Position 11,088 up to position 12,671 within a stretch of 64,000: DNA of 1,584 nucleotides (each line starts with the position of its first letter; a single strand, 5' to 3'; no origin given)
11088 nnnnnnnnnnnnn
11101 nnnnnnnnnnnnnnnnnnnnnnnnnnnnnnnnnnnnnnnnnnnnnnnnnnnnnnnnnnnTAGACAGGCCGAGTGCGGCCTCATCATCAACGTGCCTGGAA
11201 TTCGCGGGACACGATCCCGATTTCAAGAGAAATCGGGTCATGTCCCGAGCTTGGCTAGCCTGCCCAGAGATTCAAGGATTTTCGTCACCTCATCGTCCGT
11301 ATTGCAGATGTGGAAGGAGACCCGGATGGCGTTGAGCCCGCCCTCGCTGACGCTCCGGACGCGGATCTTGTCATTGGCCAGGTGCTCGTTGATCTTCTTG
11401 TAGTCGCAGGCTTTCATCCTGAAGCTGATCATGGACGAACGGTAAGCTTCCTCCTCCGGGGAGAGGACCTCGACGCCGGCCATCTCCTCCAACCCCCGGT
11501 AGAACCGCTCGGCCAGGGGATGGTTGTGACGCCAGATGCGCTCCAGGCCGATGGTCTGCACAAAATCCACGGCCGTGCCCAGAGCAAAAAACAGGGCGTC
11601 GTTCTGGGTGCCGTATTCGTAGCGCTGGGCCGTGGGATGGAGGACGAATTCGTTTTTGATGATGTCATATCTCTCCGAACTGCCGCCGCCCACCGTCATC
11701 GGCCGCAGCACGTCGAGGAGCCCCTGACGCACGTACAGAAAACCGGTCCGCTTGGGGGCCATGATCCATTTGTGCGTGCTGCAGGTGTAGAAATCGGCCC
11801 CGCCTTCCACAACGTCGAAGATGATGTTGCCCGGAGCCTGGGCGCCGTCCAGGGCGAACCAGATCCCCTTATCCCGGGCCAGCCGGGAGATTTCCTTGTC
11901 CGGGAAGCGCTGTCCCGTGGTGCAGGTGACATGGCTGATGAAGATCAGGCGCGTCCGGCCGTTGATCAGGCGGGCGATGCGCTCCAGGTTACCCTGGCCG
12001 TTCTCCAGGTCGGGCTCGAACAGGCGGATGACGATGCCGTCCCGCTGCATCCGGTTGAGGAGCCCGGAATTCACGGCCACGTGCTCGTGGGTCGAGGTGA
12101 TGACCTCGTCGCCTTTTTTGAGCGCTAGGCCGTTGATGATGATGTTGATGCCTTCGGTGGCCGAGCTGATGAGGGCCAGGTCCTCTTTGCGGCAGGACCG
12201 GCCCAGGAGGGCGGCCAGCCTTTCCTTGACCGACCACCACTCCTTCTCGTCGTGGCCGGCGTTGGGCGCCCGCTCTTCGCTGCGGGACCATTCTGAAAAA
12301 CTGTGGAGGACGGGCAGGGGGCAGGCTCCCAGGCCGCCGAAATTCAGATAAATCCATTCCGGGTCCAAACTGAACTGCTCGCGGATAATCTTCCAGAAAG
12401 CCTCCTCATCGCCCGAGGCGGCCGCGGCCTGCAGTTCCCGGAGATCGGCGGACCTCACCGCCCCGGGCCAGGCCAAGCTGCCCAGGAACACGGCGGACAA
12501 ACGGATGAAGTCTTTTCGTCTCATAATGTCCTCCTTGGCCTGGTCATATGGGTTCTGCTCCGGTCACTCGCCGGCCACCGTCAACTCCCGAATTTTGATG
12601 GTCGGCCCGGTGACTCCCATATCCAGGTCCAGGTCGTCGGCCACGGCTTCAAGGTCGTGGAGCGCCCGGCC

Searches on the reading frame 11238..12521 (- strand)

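Call 85: search_protein_families(library=pfam, proteins=[window:11238-12521:-], max_evalue=0.00001)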
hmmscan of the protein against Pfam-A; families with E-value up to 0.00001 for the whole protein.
window:11238-12521:- (427 aa): 3 families
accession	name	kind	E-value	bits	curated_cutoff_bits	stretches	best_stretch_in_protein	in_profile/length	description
PF00266.25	Aminotran_5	-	3.3e-58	197.9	21.5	1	95-414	45-370/371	Aminotransferase class-V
PF01041.23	DegT_DnrJ_EryC1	-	2.6e-12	47.1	19.8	1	112-232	39-152/360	DegT/DnrJ/EryC1/StrS aminotransferase family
PF01053.26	Cys_Met_Meta_PP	-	1e-06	28.1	27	0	116-254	71-201/381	Cys/Met metabolism PLP-dependent enzyme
